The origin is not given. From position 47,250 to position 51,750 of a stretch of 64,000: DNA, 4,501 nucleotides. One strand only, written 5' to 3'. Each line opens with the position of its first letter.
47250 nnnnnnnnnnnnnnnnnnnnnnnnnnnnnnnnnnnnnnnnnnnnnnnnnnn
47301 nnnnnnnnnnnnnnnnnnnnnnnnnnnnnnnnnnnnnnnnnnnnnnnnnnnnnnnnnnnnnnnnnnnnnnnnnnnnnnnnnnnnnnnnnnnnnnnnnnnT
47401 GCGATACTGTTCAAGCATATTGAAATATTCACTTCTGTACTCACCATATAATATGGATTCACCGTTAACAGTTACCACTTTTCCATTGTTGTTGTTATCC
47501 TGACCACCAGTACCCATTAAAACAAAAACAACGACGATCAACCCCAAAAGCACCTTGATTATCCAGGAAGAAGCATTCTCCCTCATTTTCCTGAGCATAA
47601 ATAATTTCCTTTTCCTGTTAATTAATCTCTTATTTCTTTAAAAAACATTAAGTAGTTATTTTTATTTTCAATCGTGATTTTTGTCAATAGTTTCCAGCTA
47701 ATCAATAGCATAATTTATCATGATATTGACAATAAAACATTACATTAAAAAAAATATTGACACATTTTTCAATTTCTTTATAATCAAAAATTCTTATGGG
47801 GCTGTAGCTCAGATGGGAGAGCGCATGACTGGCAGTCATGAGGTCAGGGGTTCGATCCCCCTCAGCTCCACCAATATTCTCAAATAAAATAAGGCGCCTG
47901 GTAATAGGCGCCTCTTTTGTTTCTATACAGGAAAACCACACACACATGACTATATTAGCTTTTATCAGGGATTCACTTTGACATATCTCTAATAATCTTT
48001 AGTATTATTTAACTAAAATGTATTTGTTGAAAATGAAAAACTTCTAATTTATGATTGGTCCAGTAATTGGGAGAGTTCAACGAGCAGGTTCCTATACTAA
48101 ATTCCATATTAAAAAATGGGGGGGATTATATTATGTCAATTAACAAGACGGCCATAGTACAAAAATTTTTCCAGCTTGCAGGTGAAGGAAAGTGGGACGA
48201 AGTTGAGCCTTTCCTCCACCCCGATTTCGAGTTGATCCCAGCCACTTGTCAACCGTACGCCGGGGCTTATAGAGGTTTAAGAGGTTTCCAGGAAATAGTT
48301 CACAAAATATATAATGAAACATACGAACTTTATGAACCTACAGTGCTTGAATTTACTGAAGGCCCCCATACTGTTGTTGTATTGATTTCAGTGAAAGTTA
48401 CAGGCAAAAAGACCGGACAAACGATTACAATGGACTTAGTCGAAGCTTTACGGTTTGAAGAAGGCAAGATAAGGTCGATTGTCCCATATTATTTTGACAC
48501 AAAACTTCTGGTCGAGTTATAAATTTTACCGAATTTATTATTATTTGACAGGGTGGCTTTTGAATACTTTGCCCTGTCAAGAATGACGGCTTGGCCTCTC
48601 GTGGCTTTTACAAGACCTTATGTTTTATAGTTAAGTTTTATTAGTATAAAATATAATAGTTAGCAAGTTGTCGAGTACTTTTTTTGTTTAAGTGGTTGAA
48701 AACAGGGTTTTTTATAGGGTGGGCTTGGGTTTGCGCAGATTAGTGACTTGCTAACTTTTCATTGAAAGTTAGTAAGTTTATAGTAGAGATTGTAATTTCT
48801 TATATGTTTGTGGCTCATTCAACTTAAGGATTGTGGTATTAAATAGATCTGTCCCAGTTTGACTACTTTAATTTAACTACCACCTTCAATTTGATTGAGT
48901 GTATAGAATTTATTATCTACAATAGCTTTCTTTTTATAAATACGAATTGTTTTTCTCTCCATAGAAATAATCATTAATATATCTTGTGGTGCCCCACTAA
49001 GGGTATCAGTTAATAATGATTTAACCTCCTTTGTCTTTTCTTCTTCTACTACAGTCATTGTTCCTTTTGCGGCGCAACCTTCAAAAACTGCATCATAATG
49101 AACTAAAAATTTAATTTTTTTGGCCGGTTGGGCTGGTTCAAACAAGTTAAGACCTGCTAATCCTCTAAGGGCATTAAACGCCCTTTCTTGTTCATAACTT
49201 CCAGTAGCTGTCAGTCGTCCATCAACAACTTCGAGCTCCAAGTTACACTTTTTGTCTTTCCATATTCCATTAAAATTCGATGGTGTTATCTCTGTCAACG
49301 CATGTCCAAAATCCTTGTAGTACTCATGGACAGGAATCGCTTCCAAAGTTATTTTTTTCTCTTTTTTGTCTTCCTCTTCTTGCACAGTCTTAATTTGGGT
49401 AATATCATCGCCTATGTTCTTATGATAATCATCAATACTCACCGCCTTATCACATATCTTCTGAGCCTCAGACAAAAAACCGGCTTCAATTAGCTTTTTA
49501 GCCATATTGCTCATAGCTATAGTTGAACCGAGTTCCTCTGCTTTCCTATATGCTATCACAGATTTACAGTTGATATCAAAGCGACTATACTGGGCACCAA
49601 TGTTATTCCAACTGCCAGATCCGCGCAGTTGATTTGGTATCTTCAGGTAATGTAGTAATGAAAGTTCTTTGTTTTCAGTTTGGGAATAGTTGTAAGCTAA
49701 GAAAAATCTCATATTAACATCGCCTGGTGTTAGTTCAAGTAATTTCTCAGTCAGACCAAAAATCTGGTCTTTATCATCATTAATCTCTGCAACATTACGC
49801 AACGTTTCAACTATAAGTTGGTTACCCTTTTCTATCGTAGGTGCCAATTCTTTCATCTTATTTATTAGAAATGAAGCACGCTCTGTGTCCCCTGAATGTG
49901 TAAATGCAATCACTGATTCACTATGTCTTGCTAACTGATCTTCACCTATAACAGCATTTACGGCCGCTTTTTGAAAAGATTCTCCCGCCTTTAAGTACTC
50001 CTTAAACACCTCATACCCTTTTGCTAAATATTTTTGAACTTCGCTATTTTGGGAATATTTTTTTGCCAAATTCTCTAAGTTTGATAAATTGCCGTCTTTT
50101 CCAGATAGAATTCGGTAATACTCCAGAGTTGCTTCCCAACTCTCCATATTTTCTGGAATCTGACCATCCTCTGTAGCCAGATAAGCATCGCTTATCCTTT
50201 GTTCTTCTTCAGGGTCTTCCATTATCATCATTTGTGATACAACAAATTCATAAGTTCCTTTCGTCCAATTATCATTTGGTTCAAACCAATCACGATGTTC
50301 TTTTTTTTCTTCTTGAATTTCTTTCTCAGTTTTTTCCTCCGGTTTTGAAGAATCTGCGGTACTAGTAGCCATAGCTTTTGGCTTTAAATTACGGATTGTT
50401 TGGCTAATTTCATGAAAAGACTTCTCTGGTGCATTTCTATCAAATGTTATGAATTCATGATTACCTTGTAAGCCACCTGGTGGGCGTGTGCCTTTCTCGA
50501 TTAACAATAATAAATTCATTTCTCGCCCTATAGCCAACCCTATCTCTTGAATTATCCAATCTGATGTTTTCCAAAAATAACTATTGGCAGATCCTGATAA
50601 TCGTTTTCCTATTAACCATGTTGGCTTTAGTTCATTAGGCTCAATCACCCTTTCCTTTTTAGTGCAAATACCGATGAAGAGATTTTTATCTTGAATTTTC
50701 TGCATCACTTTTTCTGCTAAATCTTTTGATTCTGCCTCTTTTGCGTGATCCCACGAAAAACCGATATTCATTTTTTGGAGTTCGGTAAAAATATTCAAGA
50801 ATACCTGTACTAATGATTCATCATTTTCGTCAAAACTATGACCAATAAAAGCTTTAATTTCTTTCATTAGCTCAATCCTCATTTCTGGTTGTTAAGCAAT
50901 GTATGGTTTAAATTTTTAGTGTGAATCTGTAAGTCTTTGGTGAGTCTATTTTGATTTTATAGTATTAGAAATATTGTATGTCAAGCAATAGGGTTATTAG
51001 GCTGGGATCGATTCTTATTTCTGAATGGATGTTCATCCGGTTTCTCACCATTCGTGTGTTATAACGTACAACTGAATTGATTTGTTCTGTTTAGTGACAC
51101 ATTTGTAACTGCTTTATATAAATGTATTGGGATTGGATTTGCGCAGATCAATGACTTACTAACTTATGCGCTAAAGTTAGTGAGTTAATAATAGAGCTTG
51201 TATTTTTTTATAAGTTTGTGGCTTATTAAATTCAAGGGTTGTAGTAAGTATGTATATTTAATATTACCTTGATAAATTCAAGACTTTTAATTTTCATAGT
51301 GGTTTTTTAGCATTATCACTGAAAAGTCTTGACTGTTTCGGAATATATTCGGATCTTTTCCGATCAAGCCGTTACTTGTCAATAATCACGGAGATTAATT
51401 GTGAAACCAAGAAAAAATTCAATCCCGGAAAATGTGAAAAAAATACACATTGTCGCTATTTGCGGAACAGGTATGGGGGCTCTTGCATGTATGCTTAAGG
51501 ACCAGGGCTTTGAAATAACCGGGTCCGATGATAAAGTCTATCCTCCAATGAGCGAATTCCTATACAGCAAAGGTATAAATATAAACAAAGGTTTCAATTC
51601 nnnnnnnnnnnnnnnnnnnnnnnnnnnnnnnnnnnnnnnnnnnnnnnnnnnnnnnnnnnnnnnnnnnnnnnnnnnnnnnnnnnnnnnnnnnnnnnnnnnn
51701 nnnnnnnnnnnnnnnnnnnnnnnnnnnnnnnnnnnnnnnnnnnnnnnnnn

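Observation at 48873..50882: Stand-alone TIR-like/TPR protein: candidate single-gene anti-phage (NADase-type) defence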

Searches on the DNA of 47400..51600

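Call 36: search_rna_families(source=window, start=47400, end=51600, threshold=evalue, max_evalue=1)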
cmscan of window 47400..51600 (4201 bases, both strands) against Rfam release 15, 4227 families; matches with E-value up to 1: 3.
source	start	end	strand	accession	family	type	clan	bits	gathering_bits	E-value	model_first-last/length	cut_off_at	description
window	47798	47873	+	RF00023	tmRNA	Gene;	CL00001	39.7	47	1.4e-13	1-374/374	no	transfer-messenger RNA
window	49641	49717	-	RF01561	DdR11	Gene; snRNA; snoRNA; CD-box;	-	21.3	65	0.81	1-76/76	no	Dictyostelium snoRNA DdR11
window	47846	47900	+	RF04321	tmRNA_permuted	Gene;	-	19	47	0.63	36-93/213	no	permuted transfer-messenger RNA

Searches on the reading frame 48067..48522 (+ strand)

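Call 73: search_protein_families(library=pfam, proteins=[window:48067-48522:+], max_evalue=0.001)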
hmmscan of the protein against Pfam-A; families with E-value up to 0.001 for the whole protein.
window:48067-48522:+ (151 aa): 2 families
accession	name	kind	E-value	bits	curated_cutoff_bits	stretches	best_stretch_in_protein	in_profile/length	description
PF12680.13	SnoaL_2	-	1.8e-11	45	27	1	31-137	1-101/102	SnoaL-like domain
PF07366.18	SnoaL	-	4.9e-05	23.6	28.4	1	32-137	5-112/126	SnoaL-like polyketide cyclase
